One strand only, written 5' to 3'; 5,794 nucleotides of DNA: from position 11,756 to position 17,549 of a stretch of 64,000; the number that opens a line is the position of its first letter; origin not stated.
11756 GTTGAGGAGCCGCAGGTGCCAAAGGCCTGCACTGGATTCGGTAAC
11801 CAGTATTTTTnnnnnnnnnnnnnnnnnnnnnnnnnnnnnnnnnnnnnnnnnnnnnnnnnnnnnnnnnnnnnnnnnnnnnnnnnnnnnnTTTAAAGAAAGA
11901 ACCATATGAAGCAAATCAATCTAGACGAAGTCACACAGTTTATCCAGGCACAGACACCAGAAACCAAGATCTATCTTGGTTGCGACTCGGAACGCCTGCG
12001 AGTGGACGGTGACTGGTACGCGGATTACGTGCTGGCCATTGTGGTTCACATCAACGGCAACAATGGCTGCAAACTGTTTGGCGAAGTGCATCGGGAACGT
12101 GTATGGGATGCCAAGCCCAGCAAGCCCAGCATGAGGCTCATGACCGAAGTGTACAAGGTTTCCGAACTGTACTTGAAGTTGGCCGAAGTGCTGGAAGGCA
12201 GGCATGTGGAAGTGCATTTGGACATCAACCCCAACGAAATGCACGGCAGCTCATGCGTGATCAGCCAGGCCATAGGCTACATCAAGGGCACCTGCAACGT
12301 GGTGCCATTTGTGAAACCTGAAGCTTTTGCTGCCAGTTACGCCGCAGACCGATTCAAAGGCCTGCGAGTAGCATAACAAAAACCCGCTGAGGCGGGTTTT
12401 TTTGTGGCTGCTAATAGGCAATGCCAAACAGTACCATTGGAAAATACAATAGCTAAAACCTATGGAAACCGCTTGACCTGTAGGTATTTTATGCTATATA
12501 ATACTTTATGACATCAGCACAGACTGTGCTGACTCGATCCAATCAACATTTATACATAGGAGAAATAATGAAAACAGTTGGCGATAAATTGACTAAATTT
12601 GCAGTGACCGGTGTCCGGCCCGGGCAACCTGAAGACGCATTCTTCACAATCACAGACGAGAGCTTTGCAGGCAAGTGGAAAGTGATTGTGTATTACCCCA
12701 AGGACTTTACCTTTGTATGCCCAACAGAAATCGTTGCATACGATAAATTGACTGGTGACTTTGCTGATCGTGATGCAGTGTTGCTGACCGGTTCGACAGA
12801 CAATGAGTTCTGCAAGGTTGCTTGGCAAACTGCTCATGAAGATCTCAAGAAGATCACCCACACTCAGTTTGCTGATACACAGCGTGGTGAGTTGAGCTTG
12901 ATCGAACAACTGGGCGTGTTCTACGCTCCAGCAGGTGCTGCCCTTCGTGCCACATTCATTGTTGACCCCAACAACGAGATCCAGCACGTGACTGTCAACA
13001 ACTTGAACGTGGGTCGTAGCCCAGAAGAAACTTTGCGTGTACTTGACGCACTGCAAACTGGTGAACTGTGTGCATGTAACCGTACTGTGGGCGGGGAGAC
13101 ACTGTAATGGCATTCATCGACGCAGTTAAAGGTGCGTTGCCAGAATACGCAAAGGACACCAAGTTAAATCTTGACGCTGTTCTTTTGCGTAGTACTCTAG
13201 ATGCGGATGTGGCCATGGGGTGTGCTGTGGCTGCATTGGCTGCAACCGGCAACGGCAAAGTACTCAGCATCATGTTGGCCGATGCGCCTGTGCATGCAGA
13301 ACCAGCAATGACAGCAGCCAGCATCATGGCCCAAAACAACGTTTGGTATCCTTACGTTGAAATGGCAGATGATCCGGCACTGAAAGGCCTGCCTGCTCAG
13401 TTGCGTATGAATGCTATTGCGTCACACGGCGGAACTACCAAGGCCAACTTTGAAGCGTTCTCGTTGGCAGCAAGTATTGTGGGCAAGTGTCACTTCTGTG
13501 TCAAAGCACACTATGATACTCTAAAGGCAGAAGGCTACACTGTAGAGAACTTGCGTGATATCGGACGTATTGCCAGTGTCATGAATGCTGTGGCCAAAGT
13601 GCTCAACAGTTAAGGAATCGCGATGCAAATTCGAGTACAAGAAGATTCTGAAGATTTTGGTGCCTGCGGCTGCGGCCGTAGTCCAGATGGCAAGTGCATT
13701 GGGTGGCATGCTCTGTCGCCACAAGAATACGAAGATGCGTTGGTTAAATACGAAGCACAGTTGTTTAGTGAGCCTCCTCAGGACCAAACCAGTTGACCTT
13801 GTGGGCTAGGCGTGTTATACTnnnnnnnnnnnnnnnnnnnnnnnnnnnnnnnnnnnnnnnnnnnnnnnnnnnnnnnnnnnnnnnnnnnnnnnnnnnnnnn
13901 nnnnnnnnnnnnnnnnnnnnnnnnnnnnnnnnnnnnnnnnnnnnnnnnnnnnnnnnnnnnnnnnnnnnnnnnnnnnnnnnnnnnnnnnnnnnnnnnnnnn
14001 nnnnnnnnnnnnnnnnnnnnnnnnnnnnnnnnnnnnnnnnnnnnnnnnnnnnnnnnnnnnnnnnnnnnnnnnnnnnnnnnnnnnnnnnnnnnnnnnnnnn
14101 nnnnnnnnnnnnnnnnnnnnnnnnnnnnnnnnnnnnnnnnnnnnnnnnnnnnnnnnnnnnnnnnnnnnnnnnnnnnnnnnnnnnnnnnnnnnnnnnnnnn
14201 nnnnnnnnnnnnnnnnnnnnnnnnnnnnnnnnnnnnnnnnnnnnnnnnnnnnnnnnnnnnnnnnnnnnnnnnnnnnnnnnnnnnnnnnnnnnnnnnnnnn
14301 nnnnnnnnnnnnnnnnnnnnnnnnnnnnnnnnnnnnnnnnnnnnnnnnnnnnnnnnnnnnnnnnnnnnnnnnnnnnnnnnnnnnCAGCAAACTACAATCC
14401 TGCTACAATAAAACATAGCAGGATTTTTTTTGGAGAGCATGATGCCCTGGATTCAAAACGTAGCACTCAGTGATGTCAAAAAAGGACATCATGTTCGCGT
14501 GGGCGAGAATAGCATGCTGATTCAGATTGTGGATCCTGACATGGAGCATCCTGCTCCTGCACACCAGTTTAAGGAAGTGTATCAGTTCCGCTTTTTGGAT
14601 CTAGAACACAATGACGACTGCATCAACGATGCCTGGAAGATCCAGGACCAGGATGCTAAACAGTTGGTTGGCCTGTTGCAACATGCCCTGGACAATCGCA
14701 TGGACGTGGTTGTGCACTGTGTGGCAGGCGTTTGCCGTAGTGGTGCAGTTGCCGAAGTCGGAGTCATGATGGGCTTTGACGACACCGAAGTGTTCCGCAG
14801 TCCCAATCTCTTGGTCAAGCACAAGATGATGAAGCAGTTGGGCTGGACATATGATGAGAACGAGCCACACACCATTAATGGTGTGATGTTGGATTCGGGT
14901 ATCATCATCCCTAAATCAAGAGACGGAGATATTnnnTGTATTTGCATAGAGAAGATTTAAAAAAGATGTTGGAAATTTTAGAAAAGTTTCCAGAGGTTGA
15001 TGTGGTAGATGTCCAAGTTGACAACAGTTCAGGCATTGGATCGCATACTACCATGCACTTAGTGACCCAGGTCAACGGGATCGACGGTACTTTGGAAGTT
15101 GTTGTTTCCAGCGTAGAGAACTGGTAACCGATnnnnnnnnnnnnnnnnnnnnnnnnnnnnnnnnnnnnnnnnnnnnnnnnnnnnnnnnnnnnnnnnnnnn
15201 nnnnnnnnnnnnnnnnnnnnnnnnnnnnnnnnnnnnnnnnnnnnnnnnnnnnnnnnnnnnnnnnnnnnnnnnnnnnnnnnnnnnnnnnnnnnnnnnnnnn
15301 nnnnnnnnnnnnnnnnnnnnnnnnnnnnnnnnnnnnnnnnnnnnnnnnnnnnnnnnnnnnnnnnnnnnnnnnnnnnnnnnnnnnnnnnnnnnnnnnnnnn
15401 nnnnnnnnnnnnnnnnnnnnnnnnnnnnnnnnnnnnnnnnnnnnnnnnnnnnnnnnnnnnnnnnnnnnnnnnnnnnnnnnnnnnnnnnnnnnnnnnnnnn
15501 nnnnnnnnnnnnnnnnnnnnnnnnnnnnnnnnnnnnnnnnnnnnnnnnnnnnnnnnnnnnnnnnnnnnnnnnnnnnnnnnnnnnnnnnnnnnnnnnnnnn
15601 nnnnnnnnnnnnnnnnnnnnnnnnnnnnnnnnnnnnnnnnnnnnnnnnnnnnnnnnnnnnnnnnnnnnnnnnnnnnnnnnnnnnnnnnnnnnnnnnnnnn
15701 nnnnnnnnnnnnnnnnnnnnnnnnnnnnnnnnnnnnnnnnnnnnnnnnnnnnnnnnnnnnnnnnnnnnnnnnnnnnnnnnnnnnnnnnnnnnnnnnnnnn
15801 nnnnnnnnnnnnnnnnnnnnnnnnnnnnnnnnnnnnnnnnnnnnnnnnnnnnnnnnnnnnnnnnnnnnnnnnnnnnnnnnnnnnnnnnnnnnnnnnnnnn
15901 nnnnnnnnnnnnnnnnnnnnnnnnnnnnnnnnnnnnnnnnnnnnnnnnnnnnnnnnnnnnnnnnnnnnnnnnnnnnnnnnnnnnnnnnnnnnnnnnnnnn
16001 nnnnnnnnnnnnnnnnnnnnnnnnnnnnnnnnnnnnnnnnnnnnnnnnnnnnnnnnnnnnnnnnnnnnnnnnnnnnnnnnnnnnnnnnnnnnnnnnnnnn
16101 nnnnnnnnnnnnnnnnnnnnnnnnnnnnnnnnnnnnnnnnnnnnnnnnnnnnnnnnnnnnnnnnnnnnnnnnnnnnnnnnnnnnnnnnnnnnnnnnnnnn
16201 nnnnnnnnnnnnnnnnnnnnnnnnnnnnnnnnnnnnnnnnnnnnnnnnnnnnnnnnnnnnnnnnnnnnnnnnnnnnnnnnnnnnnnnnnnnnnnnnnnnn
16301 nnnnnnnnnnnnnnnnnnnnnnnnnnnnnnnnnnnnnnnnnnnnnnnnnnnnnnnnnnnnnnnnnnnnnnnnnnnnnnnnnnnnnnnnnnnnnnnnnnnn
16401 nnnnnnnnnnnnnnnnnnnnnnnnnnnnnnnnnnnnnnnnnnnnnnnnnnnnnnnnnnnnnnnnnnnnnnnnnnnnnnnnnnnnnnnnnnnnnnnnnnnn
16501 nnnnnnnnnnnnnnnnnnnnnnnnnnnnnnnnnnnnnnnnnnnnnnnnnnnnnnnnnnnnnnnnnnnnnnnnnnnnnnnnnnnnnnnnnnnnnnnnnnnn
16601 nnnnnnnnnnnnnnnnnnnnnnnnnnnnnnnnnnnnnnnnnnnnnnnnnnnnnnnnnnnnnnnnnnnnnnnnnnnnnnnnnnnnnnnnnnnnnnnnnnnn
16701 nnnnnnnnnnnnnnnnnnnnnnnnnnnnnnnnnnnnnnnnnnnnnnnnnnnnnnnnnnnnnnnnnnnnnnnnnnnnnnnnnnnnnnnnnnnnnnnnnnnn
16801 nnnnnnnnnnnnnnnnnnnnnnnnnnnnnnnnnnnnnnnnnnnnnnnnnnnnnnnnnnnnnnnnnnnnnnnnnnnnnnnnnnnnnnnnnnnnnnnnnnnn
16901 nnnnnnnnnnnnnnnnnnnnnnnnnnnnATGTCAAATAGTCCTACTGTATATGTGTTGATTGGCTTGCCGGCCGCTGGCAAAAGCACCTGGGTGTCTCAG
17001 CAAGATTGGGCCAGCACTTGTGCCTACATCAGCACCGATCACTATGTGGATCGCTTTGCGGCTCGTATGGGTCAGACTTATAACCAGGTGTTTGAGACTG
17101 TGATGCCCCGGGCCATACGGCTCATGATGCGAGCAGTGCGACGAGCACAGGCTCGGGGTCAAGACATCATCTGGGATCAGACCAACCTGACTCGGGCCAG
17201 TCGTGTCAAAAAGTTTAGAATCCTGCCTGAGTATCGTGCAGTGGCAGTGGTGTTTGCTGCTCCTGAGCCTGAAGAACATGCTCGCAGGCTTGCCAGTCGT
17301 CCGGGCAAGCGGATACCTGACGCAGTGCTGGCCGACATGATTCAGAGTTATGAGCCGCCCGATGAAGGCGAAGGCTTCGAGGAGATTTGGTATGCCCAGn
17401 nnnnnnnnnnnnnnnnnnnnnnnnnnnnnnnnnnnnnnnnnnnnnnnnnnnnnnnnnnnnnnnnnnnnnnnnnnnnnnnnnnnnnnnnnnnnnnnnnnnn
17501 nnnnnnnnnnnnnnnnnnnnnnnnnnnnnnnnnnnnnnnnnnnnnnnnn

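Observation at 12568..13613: Phage-encoded AhpC-AhpD peroxiredoxin/reductase pair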

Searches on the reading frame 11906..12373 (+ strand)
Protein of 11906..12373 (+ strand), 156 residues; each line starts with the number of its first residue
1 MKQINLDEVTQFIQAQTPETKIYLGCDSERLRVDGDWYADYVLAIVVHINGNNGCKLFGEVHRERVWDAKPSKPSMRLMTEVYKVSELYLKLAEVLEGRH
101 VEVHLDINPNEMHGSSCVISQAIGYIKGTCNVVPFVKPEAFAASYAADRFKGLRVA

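Call 15: search_protein_families(library=phrogs, proteins=[window:11906-12373:+], max_evalue=0.001)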
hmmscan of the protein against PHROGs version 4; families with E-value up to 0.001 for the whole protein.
window:11906-12373:+ (156 aa): 1 family
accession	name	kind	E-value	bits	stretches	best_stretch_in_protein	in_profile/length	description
phrog_11311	-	unknown function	9.9e-54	182.6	1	4-150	2-144/164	-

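Call 31: search_protein_families(library=pfam, proteins=[window:11906-12373:+], max_evalue=0.001)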
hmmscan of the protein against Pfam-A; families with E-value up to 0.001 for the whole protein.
window:11906-12373:+ (156 aa): 1 family
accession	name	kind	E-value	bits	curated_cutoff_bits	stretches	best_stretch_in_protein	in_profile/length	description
PF04308.18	RNaseH_like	-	5.4e-16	59.2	25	1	7-150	4-143/145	Ribonuclease H-like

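Call 43: search_dna_similar(query=window:11906-12373:+, collection=phages, mode=protein, max_rows=25)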
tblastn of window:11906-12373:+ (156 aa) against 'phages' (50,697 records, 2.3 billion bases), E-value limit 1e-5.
Records with a match: 76; places in all: 76; records where one place covers at least 80% of the query: 75.
Best place of each record, by identity: <60% 76.
By first word of the organism name: Vibrio 58; Cronobacter 4; Xanthomonas 2; Ruegeria 2; Pseudomonas 2; Stenotrophomonas 1; Synechococcus 1; Rhizobium 1; Rhodobacter 1; Phaeobacter 1; and 3 more.
By host as written in the record: - 21; Vibrio parahaemolyticus 6; Vibrio sp. 5; Ruegeria pomeroyi DSS-3 3; Vibrio alginolyticus NBRC 15630 = ATCC 17749 3; Vibrio alginolyticus CECT 521 2; Vibrio natriegens HER1138 2; Vibrio harveyi 2; and 26 more.
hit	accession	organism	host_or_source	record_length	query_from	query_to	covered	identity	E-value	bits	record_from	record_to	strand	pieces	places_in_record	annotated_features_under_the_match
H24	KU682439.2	Stenotrophomonas phage vB_SmaS-DLP_6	Stenotrophomonas maltophilia D1571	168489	2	151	96%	58.7%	8e-58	199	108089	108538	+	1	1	hypothetical protein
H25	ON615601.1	Synechococcus phage BUCT-ZZ01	Synechococcus elongatus PCC 7942 = ...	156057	2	156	99%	54.2%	7e-57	196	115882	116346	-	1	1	hypothetical protein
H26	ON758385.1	Xanthomonas phage BUDD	Xanthomonas sp.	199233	2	153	97%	50.7%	4e-45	162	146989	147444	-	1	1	hypothetical protein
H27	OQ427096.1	Xanthomonas phage X1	Xanthomonas campestris pv. campestris ...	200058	2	153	97%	49.3%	1e-44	160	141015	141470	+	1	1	hypothetical protein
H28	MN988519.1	Rhizobium phage RHph_I1_18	Rhizobium phaseoli I1_18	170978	1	150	96%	45.8%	9e-38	141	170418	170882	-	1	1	hypothetical protein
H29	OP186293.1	Rhodobacter phage RcXuper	Rhodobacter capsulatus YW1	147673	6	148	92%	45.1%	3e-38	142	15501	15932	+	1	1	ribonuclease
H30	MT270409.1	Phaeobacter phage MD18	Phaeobacter inhibens DSM 17395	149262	6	148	92%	45.1%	4e-35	134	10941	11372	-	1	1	hypothetical protein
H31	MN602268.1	Bacteriophage DSS3_MAL1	-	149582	6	148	92%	43.8%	3e-34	131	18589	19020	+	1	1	hypothetical protein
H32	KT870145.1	Roseobacter phage DSS3P8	Ruegeria pomeroyi DSS-3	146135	6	148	92%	43.2%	1e-34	132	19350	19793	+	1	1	DUF458 domain-containing protein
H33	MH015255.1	Ruegeria phage vB_RpoS-V10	Ruegeria pomeroyi DSS-3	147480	6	148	92%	43.2%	1e-34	132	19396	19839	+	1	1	hypothetical protein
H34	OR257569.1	Ruegeria phage RpAliso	Ruegeria pomeroyi DSS-3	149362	6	148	92%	42.4%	2e-35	135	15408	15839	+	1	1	ribonuclease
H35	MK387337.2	Vibrio phage Va1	Vibrio alginolyticus NBRC 15630 = ATCC ...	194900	6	150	93%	39.5%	2e-26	108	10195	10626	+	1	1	hypothetical protein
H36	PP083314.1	Vibrio phage VB_VaC_SRILMA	Vibrio alginolyticus CECT 521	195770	6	150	93%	39.5%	2e-26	108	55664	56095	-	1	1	hypothetical protein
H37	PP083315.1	Vibrio phage VB_VaC_TDDLMA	Vibrio alginolyticus CECT 521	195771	6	150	93%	39.5%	2e-26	108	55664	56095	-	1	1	hypothetical protein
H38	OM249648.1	Vibrio phage phiKT1024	Vibrio sp.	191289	6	150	93%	39.5%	2e-26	108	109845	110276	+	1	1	hypothetical protein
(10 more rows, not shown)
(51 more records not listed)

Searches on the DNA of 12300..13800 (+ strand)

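Call 6: search_dna_similar(query=window:12300-13800:+, collection=phages, mode=distant, max_rows=25)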
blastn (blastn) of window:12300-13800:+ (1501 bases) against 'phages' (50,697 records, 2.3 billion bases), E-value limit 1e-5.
Records with a match: 1; places in all: 1; records where one place covers at least 80% of the query: 0.
Best place of each record, by identity: 60-80% 1.
By first word of the organism name: Ralstonia 1.
By host as written in the record: Ralstonia solanacearum R300, UW27 1.
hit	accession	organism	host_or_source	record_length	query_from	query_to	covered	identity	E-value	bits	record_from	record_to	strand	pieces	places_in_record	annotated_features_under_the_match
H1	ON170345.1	Ralstonia phage YO375_1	Ralstonia solanacearum R300, UW27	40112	371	795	28%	66.2%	1e-21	112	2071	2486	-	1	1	record has no annotation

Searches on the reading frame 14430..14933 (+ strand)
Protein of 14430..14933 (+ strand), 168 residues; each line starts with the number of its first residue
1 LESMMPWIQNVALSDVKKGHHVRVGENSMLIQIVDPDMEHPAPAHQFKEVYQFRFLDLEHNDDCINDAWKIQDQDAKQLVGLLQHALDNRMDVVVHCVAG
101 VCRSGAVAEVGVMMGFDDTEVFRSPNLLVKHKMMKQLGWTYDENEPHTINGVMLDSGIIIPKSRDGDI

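Call 15: search_protein_families(library=phrogs, proteins=[window:14430-14933:+], max_evalue=0.001)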
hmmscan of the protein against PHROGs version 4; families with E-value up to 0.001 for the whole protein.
window:14430-14933:+ (168 aa): 1 family
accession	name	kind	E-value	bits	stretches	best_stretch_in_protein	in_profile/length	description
phrog_5614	-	unknown function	2.6e-09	38.2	1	24-109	20-102/161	-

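Call 31: search_protein_families(library=pfam, proteins=[window:14430-14933:+], max_evalue=0.001)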
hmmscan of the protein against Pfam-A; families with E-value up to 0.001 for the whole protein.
window:14430-14933:+ (168 aa): 3 families
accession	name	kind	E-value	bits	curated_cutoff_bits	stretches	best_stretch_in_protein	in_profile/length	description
PF22785.1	Tc-R-P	-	3.9e-05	24.6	27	1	64-107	53-96/106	Polymorphic toxin system, DSP-PTPase phosphatase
PF00782.25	DSPc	-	6.9e-05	23.1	33.5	1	74-108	57-91/133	Dual specificity phosphatase, catalytic domain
PF22784.1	PTP-SAK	-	0.00058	20.4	27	1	39-121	41-119/153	Swiss Army Knife protein, DSP-PTPase phosphatase domain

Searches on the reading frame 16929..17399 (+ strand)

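Call 31: search_protein_families(library=pfam, proteins=[window:16929-17399:+], max_evalue=0.001)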
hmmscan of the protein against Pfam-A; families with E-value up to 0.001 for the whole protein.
window:16929-17399:+ (157 aa): 4 families
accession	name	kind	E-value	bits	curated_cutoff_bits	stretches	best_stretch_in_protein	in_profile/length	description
PF13671.12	AAA_33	-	1.3e-22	81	27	1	8-144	2-143/143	AAA domain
PF08433.16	KTI12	-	3.3e-07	30.5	22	1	9-146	5-142/271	Chromatin associated protein KTI12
PF06414.18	Zeta_toxin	-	8.8e-06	25.7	22.3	1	3-124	14-143/199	Zeta toxin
PF07931.18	CPT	-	1.8e-05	25.1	22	1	7-128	3-132/172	Chloramphenicol phosphotransferase-like protein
